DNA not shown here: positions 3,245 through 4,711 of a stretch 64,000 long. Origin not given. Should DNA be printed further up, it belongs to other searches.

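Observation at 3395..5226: TIR-like (ThsB/DUF1863-type) gene placed 8 nt upstream of a CBS-less IMP dehydrogenase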

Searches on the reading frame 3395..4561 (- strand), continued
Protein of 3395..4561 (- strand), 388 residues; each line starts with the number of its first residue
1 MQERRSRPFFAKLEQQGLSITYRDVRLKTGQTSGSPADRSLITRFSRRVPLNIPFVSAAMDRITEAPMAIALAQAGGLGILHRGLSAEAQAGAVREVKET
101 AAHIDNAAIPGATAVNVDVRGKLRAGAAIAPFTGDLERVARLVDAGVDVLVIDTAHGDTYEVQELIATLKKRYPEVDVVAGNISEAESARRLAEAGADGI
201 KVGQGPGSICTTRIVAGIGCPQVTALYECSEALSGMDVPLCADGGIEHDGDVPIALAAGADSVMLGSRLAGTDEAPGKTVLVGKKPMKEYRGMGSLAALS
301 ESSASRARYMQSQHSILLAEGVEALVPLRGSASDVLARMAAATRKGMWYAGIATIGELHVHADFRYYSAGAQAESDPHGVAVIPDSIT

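Call 14: find_encoding_contigs(protein=P0003, flank=10000, max_places=4)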
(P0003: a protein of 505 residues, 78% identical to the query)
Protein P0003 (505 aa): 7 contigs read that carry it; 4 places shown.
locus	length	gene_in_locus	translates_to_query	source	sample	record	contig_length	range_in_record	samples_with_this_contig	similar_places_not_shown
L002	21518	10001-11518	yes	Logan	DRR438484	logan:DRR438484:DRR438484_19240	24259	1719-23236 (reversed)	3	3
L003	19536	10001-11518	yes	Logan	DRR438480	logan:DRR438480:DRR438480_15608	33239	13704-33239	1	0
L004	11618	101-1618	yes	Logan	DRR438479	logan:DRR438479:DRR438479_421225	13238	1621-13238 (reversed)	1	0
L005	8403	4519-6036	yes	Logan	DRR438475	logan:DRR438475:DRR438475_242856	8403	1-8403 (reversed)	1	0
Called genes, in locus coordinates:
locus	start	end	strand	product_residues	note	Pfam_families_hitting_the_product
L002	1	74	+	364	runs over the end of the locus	?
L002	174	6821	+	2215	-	PF13205:Big_5, PF01835:MG2, PF17962:bMG6, PF07703:A2M_BRD, PF00207:A2M, PF17973:bMG10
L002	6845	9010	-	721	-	PF00912:Transgly, PF00905:Transpeptidase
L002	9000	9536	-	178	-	PF01569:PAP2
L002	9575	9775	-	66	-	PF00313:CSD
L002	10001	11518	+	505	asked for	PF00478:IMPDH, PF00571:CBS (weak), PF00977:His_biosynth (faint), PF03060:NMO, PF01070:FMN_dh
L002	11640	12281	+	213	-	PF01509:TruB_N, PF16198:TruB_C_2 (weak)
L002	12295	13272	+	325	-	PF00561:Abhydrolase_1, PF02230:Abhydrolase_2 (faint), PF12146:Hydrolase_4, PF12697:Abhydrolase_6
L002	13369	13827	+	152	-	-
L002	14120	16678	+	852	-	PF01471:PG_binding_1 (weak), PF09826:Beta_propel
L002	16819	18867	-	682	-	PF00657:Lipase_GDSL, PF13472:Lipase_GDSL_2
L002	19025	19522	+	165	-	-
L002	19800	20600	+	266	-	PF20257:SAM_HAT_C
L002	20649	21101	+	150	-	-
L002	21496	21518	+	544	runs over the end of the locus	PF06202:GDE_C (weak)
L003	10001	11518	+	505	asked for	PF00478:IMPDH, PF00571:CBS (weak), PF00977:His_biosynth (faint), PF03060:NMO, PF01070:FMN_dh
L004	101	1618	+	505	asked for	PF00478:IMPDH, PF00571:CBS (weak), PF00977:His_biosynth (faint), PF03060:NMO, PF01070:FMN_dh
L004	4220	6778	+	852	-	PF01471:PG_binding_1 (weak), PF09826:Beta_propel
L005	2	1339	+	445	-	?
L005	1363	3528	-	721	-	PF00912:Transgly, PF00905:Transpeptidase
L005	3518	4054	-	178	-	PF01569:PAP2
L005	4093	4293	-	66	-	PF00313:CSD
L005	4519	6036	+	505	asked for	PF00478:IMPDH, PF00571:CBS (weak), PF00977:His_biosynth (faint), PF03060:NMO, PF01070:FMN_dh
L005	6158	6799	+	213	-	PF01509:TruB_N, PF16198:TruB_C_2 (weak)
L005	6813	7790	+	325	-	PF00561:Abhydrolase_1, PF02230:Abhydrolase_2 (faint), PF12146:Hydrolase_4, PF12697:Abhydrolase_6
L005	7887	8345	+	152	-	-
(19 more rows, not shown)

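Call 47: find_encoding_contigs(protein=P0004, flank=4000, max_places=2)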
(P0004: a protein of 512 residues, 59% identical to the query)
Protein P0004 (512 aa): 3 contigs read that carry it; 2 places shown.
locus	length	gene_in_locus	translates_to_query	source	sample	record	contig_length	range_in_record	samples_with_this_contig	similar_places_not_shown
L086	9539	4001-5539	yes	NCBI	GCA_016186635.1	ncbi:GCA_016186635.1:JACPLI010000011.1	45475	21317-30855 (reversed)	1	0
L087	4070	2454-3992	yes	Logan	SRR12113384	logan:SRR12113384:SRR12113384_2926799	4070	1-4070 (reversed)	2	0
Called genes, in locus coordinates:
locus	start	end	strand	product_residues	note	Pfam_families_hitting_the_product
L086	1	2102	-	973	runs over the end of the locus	PF03477:ATP-cone, PF00317:Ribonuc_red_lgN, PF02867:Ribonuc_red_lgC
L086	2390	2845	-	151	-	-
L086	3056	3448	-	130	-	-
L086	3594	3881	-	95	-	-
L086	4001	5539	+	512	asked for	PF00478:IMPDH, PF03060:NMO (faint), PF00571:CBS (weak), PF01070:FMN_dh (weak)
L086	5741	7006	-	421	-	-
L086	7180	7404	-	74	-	PF04070:DUF378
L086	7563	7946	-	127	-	-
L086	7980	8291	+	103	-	PF12728:HTH_17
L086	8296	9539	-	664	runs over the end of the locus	PF01471:PG_binding_1, PF13385:Laminin_G_3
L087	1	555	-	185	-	?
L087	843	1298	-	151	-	-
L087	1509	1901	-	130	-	-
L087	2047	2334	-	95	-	-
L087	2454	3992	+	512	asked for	PF00478:IMPDH, PF03060:NMO (faint), PF00571:CBS (weak), PF01070:FMN_dh (weak)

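Call 48: find_encoding_contigs(protein=P0009, flank=4000, max_places=2)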
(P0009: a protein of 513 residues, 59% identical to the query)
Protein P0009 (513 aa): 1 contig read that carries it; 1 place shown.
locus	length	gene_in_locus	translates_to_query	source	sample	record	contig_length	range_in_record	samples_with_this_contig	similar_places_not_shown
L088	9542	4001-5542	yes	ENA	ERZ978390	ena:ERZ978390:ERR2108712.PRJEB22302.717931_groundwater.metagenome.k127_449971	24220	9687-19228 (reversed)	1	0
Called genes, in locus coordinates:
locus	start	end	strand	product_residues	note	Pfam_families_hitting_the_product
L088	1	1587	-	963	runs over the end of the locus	PF03477:ATP-cone, PF00317:Ribonuc_red_lgN, PF02867:Ribonuc_red_lgC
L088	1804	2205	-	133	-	-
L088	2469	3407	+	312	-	PF00742:Homoserine_dh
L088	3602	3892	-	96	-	-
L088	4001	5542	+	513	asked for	PF00478:IMPDH, PF00571:CBS, PF03060:NMO (weak), PF01070:FMN_dh (weak)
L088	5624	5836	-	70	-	PF04070:DUF378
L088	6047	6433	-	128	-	-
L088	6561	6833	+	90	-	PF12728:HTH_17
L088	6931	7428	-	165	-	PF03449:GreA_GreB_N, PF01272:GreA_GreB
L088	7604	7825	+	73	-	PF00313:CSD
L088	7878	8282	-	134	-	-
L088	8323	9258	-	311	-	-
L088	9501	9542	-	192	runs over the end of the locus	-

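Call 63: search_solved_structures(query=window:3395-4561:-, max_evalue=1e-60)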
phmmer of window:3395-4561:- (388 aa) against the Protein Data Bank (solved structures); distinct sequences matched with E-value up to 1e-60: 57.
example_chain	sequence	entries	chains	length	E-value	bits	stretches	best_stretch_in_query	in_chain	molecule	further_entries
1vrd_A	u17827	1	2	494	1.3e-90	307.4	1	117-385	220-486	inosine-5'-monophosphate dehydrogenase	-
5ahl_A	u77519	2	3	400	2.6e-90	306.4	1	16-383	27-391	INOSINE-5'-MONOPHOSPHATE DEHYDROGENASE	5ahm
7oj2_A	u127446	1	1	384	2.2e-88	300.1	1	12-386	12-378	Inosine-5'-monophosphate dehydrogenase,Inosine-5'-monophosphate dehydrogenase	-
9hka_A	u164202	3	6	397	2.2e-88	300.1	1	19-383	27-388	Inosine-5'-monophosphate dehydrogenase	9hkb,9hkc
5ahn_A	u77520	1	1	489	1.5e-87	297.4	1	116-383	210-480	INOSINE-5'-MONOPHOSPHATE DEHYDROGENASE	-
1eep_A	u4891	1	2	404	1.5e-87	297.3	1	117-381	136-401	INOSINE 5'-MONOPHOSPHATE DEHYDROGENASE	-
3zfh_A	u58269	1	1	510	2.1e-87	296.8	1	116-383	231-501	INOSINE 5'-MONOPHOSPHATE DEHYDROGENASE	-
7pji_A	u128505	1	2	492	2.3e-87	296.7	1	116-383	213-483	Inosine-5'-monophosphate dehydrogenase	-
4dqw_A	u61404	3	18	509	2.8e-87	296.4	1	116-383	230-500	Inosine-5'-monophosphate dehydrogenase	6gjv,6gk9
4avf_A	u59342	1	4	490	2.8e-87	296.4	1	116-383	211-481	INOSINE-5'-MONOPHOSPHATE DEHYDROGENASE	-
9hk6_B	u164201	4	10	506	1.1e-85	291.2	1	117-383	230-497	Inosine-5'-monophosphate dehydrogenase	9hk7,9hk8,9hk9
5upx_A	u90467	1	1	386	1.3e-85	290.9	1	15-383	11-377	Inosine-5'-monophosphate dehydrogenase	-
9auv_A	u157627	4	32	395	1.1e-84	287.9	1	19-383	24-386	Inosine-5'-monophosphate dehydrogenase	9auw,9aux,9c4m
4mz1_A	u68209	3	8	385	4.3e-84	285.9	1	19-383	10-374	Inosine-5'-monophosphate dehydrogenase | Inosine monophosphate dehydrogenase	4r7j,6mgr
4mz8_A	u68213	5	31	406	5.1e-84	285.7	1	19-383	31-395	Inosine-5'-monophosphate dehydrogenase | Inosine-5'-monophosphate dehydrogenase,Inosine-5'-monophosphate dehydrogenase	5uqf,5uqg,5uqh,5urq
3ffs_A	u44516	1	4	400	2.3e-80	273.7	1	17-385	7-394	Inosine-5-monophosphate dehydrogenase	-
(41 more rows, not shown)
